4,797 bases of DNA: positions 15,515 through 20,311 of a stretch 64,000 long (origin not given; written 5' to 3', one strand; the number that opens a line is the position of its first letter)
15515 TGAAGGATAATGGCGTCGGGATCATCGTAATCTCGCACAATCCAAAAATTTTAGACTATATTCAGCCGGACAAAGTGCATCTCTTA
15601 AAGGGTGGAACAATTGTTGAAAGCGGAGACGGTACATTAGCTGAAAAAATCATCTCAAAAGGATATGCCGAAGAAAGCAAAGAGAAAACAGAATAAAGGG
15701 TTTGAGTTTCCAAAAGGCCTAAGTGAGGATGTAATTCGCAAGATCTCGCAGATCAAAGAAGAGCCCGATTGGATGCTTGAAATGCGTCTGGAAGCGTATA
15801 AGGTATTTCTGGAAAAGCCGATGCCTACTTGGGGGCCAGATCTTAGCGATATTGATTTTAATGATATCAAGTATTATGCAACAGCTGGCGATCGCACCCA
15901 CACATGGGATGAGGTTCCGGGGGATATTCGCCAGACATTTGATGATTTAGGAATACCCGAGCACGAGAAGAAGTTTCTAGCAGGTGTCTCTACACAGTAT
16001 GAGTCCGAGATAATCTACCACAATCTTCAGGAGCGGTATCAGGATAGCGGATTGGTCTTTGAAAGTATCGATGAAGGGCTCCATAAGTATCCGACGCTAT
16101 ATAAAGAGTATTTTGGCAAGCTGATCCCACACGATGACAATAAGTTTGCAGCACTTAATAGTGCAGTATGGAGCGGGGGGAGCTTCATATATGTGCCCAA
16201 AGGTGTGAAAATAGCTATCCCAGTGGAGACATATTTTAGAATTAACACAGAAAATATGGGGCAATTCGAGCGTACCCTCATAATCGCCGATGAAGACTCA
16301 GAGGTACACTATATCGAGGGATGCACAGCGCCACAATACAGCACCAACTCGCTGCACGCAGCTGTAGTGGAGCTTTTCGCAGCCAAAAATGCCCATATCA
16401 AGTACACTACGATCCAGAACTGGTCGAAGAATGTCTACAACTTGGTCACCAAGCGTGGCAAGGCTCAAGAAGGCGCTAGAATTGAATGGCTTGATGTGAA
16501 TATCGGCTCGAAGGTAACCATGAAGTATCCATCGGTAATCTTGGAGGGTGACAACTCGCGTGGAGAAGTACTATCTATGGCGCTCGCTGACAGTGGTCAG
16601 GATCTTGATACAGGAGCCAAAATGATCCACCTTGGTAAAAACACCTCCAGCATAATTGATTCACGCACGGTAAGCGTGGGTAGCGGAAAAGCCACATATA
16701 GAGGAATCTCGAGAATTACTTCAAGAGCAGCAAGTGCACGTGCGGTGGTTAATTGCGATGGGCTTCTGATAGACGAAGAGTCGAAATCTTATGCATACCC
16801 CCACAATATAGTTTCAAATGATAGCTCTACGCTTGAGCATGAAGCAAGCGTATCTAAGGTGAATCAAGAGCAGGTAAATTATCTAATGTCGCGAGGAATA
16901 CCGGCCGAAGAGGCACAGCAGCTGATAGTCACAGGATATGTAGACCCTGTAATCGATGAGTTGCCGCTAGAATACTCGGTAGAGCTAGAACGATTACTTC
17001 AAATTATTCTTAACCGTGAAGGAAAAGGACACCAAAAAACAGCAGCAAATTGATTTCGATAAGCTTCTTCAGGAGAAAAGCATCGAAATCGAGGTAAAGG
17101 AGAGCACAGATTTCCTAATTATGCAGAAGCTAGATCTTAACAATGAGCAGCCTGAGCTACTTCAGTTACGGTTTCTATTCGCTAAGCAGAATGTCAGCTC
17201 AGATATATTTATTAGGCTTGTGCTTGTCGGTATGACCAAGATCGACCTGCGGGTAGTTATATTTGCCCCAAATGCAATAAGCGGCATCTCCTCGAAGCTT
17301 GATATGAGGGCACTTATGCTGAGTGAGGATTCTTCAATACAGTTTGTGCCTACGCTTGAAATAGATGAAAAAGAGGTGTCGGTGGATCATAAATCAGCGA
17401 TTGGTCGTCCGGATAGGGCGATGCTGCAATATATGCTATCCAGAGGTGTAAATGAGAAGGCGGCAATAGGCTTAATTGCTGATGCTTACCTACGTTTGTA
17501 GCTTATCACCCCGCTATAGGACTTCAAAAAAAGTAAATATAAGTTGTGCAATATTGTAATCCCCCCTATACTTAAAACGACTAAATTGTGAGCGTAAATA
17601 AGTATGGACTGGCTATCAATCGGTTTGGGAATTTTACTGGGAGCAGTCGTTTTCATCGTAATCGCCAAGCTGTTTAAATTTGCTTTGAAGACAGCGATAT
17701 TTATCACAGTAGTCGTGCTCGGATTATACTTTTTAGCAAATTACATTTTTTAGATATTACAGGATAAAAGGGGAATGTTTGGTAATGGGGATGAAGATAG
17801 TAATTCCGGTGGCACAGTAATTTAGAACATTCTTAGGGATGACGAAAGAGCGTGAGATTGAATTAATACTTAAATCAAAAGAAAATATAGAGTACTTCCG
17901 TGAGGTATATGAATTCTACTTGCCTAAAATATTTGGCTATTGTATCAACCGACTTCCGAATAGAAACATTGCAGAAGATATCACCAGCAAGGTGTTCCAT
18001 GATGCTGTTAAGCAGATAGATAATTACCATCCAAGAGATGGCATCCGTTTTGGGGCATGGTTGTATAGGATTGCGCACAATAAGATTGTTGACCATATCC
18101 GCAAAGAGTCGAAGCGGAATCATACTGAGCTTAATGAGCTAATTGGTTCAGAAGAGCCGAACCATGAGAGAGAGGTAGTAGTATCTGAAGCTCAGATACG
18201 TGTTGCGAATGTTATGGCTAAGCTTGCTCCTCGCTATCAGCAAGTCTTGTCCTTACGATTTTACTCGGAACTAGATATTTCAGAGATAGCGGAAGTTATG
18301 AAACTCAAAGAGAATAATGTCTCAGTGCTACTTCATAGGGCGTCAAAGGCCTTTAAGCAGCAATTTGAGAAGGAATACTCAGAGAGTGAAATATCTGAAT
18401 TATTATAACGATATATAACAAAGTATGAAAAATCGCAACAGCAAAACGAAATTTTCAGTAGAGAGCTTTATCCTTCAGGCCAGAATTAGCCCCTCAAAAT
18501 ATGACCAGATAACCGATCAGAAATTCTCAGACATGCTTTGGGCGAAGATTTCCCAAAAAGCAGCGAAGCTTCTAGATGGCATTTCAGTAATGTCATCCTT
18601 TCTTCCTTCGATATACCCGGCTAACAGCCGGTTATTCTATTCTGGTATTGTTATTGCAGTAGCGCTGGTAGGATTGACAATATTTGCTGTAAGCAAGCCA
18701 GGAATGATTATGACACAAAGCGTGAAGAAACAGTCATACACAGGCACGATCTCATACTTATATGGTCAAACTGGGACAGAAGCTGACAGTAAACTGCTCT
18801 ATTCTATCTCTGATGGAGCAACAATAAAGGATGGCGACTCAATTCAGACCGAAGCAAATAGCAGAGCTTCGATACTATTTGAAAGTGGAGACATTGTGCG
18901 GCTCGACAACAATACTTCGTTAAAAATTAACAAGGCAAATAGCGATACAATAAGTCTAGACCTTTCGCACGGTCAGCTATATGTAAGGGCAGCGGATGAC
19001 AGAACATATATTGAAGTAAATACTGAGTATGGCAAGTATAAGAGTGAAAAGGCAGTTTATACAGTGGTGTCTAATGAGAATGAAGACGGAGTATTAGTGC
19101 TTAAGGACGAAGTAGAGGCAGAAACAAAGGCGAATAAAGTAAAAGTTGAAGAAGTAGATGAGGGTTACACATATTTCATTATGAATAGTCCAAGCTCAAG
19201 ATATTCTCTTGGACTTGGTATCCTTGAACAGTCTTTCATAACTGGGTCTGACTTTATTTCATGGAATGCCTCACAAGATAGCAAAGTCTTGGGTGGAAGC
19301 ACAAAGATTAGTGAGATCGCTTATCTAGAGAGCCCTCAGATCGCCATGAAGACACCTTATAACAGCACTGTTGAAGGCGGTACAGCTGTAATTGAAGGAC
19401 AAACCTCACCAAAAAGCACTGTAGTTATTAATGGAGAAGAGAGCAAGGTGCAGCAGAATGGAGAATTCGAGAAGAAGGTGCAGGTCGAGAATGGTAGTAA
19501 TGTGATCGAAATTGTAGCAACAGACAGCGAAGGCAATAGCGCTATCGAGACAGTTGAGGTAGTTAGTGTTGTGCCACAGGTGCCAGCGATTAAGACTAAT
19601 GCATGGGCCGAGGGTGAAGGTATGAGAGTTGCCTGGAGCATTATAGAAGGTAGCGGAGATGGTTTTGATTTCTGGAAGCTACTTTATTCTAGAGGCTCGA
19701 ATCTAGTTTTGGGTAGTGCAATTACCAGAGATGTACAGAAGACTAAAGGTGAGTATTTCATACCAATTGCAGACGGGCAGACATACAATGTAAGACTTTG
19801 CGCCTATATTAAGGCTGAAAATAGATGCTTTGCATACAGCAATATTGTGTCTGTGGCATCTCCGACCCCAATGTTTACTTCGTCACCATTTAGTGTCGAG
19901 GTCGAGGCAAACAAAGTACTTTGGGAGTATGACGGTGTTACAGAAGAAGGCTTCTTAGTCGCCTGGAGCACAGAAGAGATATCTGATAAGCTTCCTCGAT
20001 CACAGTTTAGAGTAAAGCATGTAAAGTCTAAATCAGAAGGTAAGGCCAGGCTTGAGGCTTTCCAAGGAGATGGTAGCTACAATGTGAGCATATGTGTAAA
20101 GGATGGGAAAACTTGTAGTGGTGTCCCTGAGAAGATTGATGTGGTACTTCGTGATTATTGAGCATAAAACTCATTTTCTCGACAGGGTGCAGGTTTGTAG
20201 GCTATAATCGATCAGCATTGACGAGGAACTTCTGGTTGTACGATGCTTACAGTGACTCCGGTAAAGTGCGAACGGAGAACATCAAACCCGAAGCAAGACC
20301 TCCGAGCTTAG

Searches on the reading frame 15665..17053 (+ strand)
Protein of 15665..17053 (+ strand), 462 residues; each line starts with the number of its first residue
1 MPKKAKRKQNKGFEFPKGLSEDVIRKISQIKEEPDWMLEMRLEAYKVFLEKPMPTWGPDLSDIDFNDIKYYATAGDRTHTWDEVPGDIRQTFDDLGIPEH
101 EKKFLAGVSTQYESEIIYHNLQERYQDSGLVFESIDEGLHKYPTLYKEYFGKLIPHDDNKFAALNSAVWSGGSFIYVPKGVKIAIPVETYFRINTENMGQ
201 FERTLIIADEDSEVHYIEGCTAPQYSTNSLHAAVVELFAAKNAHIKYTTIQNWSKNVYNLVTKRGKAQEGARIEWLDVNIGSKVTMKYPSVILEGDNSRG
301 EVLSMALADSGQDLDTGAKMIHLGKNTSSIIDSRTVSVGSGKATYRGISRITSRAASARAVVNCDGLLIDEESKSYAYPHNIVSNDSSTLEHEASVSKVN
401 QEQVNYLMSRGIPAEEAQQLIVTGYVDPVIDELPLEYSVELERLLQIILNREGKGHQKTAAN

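Call 7: search_protein_families(library=pfam, proteins=[window:15665-17053:+])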
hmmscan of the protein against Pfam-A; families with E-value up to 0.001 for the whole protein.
window:15665-17053:+ (462 aa): 2 families
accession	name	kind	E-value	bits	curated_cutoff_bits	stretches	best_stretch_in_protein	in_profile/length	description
PF01458.23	SUFBD_core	-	8.4e-77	258.2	27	1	191-424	1-231/232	SUF system FeS cluster assembly, SufBD core domain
PF19295.5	SufBD_N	-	4e-09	36.8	23.5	1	120-187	103-170/172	SufBD protein N-terminal region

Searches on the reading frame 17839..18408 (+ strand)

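Call 7: search_protein_families(library=pfam, proteins=[window:17839-18408:+])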
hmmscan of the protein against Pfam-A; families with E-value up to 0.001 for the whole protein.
window:17839-18408:+ (189 aa): 3 families
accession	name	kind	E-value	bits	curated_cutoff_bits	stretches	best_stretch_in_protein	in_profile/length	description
PF04542.20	Sigma70_r2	-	1.2e-15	57.5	24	1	24-92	2-70/71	Sigma-70 region 2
PF08281.18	Sigma70_r4_2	-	7.5e-13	48.4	25.7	1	122-171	4-53/54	Sigma-70, region 4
PF04545.22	Sigma70_r4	-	1.2e-09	37.9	24.1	1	125-170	1-46/50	Sigma-70, region 4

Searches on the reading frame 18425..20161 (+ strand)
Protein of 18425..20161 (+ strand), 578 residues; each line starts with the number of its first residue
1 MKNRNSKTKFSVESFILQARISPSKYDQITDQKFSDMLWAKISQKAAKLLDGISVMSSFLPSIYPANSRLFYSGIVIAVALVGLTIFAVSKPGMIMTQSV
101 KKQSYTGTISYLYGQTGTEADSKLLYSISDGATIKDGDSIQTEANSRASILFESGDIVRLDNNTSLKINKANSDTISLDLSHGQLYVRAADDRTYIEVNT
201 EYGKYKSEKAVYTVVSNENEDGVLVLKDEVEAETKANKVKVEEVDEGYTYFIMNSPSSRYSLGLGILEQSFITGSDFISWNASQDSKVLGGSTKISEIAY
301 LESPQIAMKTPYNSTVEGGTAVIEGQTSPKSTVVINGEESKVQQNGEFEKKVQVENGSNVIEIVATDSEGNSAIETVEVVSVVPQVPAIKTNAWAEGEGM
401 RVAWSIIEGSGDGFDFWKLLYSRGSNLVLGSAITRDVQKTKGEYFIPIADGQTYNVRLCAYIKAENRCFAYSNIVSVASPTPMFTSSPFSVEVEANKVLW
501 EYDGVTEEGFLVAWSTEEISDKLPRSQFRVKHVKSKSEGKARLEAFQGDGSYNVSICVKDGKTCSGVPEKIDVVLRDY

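Call 7: search_protein_families(library=pfam, proteins=[window:18425-20161:+])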
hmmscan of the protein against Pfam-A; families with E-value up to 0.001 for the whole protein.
window:18425-20161:+ (578 aa): 3 families
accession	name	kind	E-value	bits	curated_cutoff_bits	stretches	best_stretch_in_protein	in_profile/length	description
PF09136.16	Glucodextran_B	-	3.1e-11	43.5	27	1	304-380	1-80/83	Glucodextranase, domain B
PF04773.18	FecR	-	1.9e-08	35.1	24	1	138-230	1-96/97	FecR protein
PF17936.7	Big_6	-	0.00025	21.6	27.6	1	309-376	3-77/83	Bacterial Ig domain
